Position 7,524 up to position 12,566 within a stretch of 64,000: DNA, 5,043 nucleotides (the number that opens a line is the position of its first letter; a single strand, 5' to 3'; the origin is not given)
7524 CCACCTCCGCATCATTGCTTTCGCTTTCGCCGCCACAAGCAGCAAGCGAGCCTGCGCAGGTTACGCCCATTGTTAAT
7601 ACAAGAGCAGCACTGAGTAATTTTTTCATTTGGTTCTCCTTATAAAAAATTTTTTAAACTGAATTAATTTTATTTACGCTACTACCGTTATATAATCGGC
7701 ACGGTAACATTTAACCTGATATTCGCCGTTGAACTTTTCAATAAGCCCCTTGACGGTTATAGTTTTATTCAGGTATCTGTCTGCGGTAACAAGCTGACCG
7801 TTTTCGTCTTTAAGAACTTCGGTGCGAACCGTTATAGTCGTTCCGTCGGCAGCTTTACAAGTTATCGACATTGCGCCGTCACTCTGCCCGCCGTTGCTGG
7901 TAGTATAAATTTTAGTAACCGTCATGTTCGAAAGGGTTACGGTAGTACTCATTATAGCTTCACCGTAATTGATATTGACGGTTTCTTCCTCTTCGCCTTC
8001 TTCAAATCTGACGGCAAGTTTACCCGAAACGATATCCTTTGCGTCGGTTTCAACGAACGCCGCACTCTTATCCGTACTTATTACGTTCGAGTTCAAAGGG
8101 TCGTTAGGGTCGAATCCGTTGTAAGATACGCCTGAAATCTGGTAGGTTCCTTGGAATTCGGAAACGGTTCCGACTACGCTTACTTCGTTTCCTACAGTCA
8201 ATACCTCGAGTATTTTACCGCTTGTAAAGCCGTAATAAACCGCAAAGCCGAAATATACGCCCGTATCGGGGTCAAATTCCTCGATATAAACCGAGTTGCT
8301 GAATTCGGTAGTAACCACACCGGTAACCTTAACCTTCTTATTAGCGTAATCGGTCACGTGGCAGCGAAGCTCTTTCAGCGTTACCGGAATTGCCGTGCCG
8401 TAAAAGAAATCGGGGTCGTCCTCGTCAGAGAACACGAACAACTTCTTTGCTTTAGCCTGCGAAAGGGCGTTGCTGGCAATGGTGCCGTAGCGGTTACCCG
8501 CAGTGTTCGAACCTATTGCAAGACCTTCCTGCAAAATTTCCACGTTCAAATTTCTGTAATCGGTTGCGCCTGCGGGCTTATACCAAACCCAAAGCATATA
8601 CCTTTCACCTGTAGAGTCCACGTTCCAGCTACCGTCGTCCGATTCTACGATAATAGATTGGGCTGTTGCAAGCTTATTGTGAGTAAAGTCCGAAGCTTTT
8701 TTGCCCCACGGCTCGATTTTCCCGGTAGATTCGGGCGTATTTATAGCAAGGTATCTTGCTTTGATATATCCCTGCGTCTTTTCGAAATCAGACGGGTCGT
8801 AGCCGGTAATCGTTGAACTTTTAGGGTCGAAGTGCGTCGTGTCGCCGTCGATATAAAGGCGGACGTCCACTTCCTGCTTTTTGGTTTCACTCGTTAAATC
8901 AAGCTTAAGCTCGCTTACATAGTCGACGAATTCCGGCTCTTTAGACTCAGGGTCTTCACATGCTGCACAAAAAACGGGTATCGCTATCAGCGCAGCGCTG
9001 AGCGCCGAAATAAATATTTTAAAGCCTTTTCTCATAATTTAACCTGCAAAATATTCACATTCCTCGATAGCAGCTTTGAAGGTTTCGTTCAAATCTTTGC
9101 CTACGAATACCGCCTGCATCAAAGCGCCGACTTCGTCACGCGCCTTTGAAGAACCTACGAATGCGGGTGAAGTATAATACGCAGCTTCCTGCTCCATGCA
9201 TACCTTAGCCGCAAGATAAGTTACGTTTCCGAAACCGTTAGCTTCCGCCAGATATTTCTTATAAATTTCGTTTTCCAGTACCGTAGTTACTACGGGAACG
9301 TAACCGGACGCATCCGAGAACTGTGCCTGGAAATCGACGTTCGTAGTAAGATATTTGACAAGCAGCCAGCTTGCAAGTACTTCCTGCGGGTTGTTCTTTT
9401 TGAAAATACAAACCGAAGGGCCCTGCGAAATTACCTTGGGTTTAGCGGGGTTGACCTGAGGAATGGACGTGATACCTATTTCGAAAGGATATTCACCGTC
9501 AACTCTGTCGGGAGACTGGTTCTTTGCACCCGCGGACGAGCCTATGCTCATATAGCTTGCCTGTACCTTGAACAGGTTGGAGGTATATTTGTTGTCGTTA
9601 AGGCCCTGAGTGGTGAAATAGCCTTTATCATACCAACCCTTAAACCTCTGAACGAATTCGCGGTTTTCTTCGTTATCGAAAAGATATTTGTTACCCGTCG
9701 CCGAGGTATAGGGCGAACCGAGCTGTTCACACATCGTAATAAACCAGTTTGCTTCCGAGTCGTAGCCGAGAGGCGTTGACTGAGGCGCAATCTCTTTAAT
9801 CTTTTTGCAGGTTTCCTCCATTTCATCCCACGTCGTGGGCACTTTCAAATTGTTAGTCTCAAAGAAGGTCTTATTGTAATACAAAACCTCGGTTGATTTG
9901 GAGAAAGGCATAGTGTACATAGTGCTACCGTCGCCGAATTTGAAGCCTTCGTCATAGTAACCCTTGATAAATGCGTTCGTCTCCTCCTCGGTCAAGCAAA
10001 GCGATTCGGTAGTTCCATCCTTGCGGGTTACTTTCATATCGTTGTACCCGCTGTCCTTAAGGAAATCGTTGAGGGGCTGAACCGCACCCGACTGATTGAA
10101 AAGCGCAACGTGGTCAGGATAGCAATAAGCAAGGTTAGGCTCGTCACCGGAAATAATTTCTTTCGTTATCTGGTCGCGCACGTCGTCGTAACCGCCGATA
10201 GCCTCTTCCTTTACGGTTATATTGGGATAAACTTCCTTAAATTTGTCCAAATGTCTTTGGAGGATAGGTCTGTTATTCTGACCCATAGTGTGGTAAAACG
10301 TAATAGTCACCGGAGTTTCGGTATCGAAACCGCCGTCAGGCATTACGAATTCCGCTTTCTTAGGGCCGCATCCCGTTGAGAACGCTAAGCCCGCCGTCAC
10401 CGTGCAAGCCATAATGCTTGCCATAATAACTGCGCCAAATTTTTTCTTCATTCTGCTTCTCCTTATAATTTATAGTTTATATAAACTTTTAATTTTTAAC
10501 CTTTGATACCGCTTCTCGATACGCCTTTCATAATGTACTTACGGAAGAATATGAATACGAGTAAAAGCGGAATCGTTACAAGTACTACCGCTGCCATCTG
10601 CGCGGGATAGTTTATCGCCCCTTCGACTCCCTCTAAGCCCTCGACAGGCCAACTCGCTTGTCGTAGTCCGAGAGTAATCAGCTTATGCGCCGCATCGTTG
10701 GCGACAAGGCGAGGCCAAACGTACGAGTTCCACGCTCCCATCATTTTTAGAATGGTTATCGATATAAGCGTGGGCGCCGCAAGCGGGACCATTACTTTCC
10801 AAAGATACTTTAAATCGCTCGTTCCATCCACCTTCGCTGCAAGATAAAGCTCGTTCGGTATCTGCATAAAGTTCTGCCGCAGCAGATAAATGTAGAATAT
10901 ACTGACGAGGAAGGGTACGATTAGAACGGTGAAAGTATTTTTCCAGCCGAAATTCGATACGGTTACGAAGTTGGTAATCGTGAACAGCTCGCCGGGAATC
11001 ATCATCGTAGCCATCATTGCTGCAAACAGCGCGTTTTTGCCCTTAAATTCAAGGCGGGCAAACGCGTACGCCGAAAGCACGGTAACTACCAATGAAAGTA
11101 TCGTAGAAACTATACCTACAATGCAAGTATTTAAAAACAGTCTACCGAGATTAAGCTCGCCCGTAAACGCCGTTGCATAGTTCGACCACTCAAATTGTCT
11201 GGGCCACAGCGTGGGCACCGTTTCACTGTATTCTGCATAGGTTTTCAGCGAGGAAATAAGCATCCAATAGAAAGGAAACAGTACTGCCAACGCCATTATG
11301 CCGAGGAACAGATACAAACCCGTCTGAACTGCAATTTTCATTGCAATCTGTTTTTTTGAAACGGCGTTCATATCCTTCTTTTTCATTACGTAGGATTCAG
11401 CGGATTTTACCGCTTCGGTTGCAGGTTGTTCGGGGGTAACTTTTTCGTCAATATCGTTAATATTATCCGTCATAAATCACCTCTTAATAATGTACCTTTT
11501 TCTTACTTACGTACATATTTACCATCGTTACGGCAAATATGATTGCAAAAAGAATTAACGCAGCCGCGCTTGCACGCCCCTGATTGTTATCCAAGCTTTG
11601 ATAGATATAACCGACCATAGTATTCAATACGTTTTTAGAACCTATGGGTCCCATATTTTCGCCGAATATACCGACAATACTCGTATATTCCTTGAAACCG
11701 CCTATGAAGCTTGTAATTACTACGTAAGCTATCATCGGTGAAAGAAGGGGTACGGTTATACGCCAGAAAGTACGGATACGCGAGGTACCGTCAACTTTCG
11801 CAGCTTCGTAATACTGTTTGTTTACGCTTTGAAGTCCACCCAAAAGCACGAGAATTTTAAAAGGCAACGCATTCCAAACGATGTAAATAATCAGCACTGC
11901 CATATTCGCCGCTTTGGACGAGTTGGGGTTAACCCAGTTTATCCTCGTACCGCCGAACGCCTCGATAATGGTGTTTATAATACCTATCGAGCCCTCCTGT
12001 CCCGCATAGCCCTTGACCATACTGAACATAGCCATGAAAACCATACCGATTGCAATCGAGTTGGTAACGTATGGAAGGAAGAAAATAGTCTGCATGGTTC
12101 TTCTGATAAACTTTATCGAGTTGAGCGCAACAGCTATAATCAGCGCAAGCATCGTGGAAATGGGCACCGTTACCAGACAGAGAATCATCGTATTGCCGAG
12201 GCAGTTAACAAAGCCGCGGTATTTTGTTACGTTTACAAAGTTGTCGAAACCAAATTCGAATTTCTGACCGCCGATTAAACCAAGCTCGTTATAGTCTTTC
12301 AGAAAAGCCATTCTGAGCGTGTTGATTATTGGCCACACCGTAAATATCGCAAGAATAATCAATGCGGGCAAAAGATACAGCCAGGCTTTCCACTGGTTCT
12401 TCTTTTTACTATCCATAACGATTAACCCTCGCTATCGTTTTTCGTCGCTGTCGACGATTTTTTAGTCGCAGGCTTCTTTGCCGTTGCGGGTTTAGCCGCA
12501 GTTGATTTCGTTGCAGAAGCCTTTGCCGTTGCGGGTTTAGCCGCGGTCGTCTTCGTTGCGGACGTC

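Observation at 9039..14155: A CUT1 (MalFGK/UgpB-type) ABC importer embedded among nucleases and nucleoside catabolism: candidate new class of nucleoside/nucleotide importer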

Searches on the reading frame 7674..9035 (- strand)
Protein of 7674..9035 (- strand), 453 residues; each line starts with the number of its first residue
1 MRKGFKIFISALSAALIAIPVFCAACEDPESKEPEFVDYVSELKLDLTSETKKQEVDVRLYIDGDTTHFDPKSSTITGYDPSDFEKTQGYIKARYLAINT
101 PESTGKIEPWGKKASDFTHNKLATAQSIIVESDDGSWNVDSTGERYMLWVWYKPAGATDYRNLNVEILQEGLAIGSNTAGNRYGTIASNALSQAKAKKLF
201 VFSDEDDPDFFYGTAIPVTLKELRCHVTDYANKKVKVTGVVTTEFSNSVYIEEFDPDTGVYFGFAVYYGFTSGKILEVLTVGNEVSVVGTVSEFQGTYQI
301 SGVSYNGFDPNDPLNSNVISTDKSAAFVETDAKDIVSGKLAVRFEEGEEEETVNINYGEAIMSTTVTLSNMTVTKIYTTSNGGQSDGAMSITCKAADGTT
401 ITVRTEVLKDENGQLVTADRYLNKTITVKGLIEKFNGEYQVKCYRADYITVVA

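Call 4: search_protein_families(library=pfam, proteins=[window:7674-9035:-], max_evalue=0.01)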
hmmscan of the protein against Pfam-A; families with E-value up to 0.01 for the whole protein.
window:7674-9035:- (453 aa): 1 family
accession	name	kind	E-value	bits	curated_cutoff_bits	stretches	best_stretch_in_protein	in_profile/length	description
PF00565.23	SNase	-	1.1e-08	35.9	21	1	94-198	3-99/107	Staphylococcal nuclease homologue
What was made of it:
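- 7674..9035 (-): Surface lipoprotein with a staphylococcal-nuclease domain and a C-terminal region of about 250 aa (weak OB-fold hints). SNase E 1e-8 (call 4).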

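Call 5: search_protein_families(library=ncbifam, proteins=[window:7674-9035:-], max_evalue=0.01)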
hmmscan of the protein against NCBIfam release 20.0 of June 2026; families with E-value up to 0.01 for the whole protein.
window:7674-9035:- (453 aa): 2 families
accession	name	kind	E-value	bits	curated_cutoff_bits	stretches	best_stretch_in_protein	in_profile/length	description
NF047694.1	TnucaseNucIStaph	equivalog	3.3e-07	30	250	1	49-202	40-174/175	thermonuclease NucI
NF047969.1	CaNuclEcnA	equivalog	0.00069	19.6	180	1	96-173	50-120/151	calcium-activated nuclease EcnA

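Call 36: search_solved_structures(query=window:7674-9035:-, max_evalue=0.1, show_alignments=2)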
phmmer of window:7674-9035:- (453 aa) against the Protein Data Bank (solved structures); distinct sequences matched with E-value up to 0.1: 163 (the best 60 are shown).
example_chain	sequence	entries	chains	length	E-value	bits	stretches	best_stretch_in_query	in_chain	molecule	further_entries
4dgz_A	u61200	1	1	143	0.0024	20.1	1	93-206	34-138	Thermonuclease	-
3nxw_A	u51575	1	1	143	0.0024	20.1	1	93-206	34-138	Thermonuclease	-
3mhb_A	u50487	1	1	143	0.0025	20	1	92-206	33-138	Thermonuclease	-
3mvv_A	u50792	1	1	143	0.0026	19.9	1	91-206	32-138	Thermonuclease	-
5hur_A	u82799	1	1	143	0.0031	19.7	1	91-206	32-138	Thermonuclease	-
4kta_A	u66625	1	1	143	0.0033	19.6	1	93-206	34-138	Thermonuclease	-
3qb3_A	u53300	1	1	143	0.0039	19.4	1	92-206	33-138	Thermonuclease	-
1ey8_A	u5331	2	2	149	0.0039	19.4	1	93-206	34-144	STAPHYLOCOCCAL NUCLEASE | Thermonuclease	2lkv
2rks_A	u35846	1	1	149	0.0039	19.4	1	93-206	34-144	Thermonuclease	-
3d6c_A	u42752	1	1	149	0.0039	19.4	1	93-206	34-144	Thermonuclease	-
4s3s_A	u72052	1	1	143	0.004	19.3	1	92-206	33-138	Thermonuclease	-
4ky6_A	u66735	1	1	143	0.0041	19.3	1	77-206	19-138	Thermonuclease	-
5e3f_A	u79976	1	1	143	0.0043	19.3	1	93-206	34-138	Thermonuclease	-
1snq_A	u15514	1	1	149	0.0046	19.1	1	93-206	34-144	STAPHYLOCOCCAL NUCLEASE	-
4laa_A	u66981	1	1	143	0.0049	19.1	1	92-206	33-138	Thermonuclease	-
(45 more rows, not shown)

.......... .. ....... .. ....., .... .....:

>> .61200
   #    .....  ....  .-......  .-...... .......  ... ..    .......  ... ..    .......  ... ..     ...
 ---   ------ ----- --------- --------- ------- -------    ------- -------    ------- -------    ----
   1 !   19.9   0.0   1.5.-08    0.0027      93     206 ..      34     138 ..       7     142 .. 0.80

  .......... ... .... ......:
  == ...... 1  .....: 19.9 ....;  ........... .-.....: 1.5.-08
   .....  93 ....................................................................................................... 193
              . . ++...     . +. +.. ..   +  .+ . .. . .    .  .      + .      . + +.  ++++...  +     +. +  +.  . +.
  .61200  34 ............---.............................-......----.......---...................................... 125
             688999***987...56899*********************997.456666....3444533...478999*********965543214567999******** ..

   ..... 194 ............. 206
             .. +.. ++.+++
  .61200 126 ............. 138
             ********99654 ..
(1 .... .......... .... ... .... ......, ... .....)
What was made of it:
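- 7674..9035 (-): Aligned with S. aureus nuclease, R35, T41, E43 and R87 are conserved; D40 is Asn here (call 36).
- SNase metal ligand D40 is Asn here (call 36).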

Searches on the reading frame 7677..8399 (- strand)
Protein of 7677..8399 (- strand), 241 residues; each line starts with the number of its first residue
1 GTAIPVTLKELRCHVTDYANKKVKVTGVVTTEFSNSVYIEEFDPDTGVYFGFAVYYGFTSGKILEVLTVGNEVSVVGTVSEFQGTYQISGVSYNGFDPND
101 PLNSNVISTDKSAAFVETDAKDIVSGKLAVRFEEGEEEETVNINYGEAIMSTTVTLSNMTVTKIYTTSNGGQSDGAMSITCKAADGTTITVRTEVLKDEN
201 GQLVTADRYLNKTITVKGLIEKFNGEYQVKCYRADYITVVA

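Call 86: search_protein_families(library=pfam, proteins=[window:7677-8399:-], max_evalue=0.5)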
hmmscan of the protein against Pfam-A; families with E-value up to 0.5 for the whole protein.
seq(241 aa): 4 families
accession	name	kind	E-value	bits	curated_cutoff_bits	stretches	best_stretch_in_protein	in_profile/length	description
PF01336.31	tRNA_anti-codon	-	0.014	15.7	27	0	62-89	40-68/75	OB-fold nucleic acid binding domain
PF12092.13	DUF3568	-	0.073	13.6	23.2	1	125-202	27-100/124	Protein of unknown function (DUF3568)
PF12869.13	tRNA_anti-like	-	0.097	12.7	23.5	0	16-81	66-134/146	tRNA_anti-like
PF05031.18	NEAT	-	0.36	11.7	32.8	0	187-217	6-36/119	Iron Transport-associated domain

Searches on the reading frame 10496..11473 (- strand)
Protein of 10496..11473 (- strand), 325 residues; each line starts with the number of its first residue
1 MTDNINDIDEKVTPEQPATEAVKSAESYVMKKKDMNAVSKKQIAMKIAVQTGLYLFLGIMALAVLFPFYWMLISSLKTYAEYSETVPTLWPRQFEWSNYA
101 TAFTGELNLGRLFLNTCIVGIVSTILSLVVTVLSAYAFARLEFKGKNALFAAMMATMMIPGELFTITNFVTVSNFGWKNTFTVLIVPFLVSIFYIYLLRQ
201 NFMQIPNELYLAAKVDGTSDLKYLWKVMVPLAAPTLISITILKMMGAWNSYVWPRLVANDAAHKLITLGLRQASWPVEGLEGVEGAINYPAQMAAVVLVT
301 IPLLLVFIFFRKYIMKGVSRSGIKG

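Call 4: search_protein_families(library=pfam, proteins=[window:10496-11473:-], max_evalue=0.01)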
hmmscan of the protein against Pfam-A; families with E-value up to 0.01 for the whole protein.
window:10496-11473:- (325 aa): 1 family
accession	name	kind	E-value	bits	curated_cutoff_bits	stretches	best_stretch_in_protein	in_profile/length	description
PF00528.27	BPD_transp_1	-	1.8e-17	64.1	26.4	1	133-319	7-183/184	Binding-protein-dependent transport system inner membrane component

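Call 5: search_protein_families(library=ncbifam, proteins=[window:10496-11473:-], max_evalue=0.01)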
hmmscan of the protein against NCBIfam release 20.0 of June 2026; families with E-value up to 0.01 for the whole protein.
window:10496-11473:- (325 aa): 10 families
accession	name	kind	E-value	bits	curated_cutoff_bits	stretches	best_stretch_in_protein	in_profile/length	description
NF008210.0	PRK10973.1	equivalog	4.9e-30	105.2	297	1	55-319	16-277/281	sn-glycerol-3-phosphate ABC transporter permease UgpE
NF040932.1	ABC_arch_GlcU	equivalog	3.3e-29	102.4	340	1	54-320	6-266/272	glucose ABC transporter permease GlcU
NF008231.0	PRK10998.1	equivalog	4.3e-19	69.2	261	1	87-325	47-296/296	maltose ABC transporter permease MalG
NF040839.1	tungstate_WtpB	equivalog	8.4e-09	35.4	340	1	114-243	47-189/251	tungstate ABC transporter permease WtpB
TIGR01581.1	Mo_ABC_porter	hypoth_equivalog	2.8e-08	33.5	210.3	1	118-243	28-167/225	ABC transporter permease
NF007047.0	PRK09500.1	equivalog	2.5e-07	30.6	326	1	62-243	11-192/257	spermidine/putrescine ABC transporter permease PotC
TIGR02141.1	modB_ABC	equivalog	6.3e-06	26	182.6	1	118-243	5-144/208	molybdate ABC transporter permease subunit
NF006939.0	PRK09421.1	equivalog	4.5e-05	23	262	0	118-161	17-60/230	molybdate ABC transporter permease subunit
NF008196.0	PRK10952.1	equivalog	0.0027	16.6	439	1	174-259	203-288/356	glycine betaine/L-proline ABC transporter permease ProW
NF011624.0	PRK15050.1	equivalog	0.0046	16.1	247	0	46-313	21-285/297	2-aminoethylphosphonate ABC transporter permease subunit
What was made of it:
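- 10496..11473 (-): Permease, UgpE/MalG-like. BPD_transp_1 E 2e-17; UgpE model E 5e-30, below cutoff (calls 4, 5).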

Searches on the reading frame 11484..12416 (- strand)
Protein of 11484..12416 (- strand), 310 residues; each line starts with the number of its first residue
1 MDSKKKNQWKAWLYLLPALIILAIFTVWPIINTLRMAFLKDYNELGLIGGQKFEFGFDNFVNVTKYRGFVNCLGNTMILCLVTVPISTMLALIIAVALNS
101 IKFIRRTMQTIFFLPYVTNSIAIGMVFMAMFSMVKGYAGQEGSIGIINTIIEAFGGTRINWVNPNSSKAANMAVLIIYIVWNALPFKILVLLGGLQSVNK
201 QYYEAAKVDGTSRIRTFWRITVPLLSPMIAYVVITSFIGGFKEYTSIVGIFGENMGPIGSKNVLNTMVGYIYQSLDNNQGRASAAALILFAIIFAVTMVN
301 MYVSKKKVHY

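Call 4: search_protein_families(library=pfam, proteins=[window:11484-12416:-], max_evalue=0.01)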
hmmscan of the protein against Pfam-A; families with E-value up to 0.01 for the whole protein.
window:11484-12416:- (310 aa): 1 family
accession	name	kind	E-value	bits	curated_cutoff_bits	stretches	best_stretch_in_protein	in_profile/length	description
PF00528.27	BPD_transp_1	-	4e-20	72.8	26.4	1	88-303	2-178/184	Binding-protein-dependent transport system inner membrane component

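Call 5: search_protein_families(library=ncbifam, proteins=[window:11484-12416:-], max_evalue=0.01)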
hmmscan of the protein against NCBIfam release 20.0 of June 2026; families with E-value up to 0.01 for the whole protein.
window:11484-12416:- (310 aa): 21 families
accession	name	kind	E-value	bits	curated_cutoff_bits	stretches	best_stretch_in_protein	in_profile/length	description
NF007852.0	PRK10561.1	equivalog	5.7e-24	85.5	335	1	6-310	9-294/295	sn-glycerol-3-phosphate ABC transporter permease UgpA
NF008232.0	PRK10999.1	equivalog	4.3e-20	71.9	392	1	47-308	257-519/520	maltose ABC transporter permease MalF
TIGR00969.1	3a0106s02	subfamily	1.9e-14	53.8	240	1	51-296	41-264/272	sulfate ABC transporter permease subunit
TIGR02140.1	permease_CysW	equivalog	1.2e-12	47.9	329.1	1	50-305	26-257/261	sulfate ABC transporter permease subunit CysW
NF040931.1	ABC_arch_GlcT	equivalog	2.4e-12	47.1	360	1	17-298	4-264/278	glucose ABC transporter permease GlcT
NF043074.1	MMSYN1_0196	equivalog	5.5e-12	45.6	350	2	170-306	137-265/277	spermidine/putrescine ABC transporter permease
TIGR02141.1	modB_ABC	equivalog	7.8e-12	45.3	182.6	1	77-305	4-207/208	molybdate ABC transporter permease subunit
TIGR03262.1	PhnU2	equivalog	3.7e-11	42.4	593.25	1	13-307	5-260/546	putative 2-aminoethylphosphonate ABC transporter permease subunit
TIGR01581.1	Mo_ABC_porter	hypoth_equivalog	3.6e-10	39.7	210.3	1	75-296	21-222/225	ABC transporter permease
TIGR02139.1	permease_CysT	equivalog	6.3e-09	35.8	246.1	1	54-302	33-258/265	sulfate ABC transporter permease subunit CysT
NF011624.0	PRK15050.1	equivalog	8.2e-09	35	247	1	3-302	16-282/297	2-aminoethylphosphonate ABC transporter permease subunit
NF008208.0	PRK10971.1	equivalog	9e-08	31.9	415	1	72-304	59-268/277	sulfate/thiosulfate ABC transporter permease CysT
NF006939.0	PRK09421.1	equivalog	2.6e-07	30.3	262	1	79-299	18-214/230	molybdate ABC transporter permease subunit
NF007044.0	PRK09497.1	equivalog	4.8e-07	29.5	348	1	21-306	18-276/285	spermidine/putrescine ABC transporter permease PotB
NF008231.0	PRK10998.1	equivalog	1.2e-05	25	261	1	120-286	120-267/296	maltose ABC transporter permease MalG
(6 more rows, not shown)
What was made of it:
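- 11484..12416 (-): Permease, UgpA/MalF-like. BPD_transp_1 E 4e-20; UgpA model E 6e-24, below cutoff (calls 4, 5).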
